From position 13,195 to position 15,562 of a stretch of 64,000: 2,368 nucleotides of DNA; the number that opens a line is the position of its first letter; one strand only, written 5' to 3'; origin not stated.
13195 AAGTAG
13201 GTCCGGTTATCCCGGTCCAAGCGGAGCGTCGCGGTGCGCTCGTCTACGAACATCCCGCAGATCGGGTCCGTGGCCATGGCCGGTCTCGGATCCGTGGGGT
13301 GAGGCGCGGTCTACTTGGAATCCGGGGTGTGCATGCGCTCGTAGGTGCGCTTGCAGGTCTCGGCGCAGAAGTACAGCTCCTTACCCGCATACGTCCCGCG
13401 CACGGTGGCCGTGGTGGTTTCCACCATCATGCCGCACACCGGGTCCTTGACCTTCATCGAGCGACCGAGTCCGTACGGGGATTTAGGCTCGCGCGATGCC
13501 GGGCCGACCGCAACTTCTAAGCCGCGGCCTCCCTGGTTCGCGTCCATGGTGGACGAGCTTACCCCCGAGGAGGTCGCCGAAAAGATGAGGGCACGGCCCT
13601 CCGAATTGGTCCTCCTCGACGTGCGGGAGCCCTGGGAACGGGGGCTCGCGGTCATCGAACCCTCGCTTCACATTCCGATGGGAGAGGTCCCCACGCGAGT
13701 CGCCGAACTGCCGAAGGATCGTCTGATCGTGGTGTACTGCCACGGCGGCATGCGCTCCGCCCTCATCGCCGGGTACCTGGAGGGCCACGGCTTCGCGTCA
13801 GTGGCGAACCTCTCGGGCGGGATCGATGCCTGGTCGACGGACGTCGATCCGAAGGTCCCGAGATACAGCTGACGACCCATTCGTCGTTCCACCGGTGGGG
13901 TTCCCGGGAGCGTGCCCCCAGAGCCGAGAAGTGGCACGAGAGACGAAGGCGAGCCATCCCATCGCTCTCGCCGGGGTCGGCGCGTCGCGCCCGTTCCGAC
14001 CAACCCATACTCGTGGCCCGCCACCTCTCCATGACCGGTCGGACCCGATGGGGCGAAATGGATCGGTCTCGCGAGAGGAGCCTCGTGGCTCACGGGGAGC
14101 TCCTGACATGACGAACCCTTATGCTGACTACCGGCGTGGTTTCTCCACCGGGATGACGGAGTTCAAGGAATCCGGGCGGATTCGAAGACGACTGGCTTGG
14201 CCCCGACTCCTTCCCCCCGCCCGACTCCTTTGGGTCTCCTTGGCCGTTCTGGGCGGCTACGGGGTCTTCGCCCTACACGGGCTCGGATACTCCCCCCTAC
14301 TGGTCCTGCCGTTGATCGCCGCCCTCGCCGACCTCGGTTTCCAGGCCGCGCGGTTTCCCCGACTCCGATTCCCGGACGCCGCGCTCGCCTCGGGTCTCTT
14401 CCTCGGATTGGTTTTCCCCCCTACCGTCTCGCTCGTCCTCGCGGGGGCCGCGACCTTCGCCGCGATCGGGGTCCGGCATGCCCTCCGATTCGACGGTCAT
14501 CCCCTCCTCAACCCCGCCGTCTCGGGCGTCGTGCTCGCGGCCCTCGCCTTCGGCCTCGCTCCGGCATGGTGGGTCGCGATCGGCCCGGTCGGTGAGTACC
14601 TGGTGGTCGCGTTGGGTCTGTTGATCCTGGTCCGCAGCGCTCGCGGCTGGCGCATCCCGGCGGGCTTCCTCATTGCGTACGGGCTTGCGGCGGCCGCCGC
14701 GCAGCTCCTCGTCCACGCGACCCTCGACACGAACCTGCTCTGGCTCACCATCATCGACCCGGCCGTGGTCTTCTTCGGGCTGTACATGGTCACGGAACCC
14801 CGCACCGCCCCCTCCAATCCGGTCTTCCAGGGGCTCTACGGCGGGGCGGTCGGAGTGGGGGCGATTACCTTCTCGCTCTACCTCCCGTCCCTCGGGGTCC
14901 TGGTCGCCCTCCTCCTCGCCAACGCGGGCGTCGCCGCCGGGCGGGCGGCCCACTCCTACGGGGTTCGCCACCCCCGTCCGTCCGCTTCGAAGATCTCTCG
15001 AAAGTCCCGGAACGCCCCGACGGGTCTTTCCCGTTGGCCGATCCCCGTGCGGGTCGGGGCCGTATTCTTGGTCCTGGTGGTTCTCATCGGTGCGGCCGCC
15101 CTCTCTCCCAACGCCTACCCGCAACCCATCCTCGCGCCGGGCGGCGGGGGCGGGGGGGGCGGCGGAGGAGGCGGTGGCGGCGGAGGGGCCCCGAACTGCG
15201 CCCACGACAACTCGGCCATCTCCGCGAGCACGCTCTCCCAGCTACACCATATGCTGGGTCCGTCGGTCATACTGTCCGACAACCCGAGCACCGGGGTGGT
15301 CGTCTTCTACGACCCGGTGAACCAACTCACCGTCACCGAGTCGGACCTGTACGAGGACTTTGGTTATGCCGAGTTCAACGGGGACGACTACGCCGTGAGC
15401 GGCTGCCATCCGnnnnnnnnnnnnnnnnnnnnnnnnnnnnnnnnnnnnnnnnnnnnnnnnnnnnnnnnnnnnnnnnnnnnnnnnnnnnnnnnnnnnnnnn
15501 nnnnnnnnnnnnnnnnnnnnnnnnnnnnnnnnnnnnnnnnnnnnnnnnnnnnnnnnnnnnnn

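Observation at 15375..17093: Large bactofilin-like beta-helix protein in an operon with a wHTH protein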

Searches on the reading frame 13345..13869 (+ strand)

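Call 84: search_protein_families(library=pfam, proteins=[window:13345-13869:+], max_evalue=0.001)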
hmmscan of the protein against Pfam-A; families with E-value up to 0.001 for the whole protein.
window:13345-13869:+ (175 aa): 1 family
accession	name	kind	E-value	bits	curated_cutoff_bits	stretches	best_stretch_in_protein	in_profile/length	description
PF00581.25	Rhodanese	-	7e-16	59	22.2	1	73-165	1-101/102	Rhodanese-like domain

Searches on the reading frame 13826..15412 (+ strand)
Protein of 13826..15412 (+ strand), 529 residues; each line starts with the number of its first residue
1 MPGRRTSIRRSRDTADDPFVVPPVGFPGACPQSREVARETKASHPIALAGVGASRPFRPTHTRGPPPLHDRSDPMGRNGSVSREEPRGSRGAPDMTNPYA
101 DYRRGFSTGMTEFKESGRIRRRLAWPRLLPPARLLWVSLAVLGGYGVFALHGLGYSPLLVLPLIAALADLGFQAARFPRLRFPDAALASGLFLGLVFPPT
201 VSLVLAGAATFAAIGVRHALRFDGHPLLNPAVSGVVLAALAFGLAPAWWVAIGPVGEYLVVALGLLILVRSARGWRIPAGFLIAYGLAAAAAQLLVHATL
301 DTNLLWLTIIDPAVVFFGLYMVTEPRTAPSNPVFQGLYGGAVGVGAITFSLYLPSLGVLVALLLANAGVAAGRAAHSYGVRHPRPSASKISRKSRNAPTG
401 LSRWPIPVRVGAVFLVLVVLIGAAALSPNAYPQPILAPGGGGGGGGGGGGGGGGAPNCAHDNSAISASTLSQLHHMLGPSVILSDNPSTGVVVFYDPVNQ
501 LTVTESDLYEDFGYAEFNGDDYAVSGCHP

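Call 84: search_protein_families(library=pfam, proteins=[window:13826-15412:+], max_evalue=0.001)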
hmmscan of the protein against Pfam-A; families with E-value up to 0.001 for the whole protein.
window:13826-15412:+ (529 aa): 1 family
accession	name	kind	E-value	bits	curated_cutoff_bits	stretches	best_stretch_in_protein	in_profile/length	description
PF03116.20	NQR2_RnfD_RnfE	-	9.5e-09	35.5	27.7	1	252-368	170-282/296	NQR2, RnfD, RnfE family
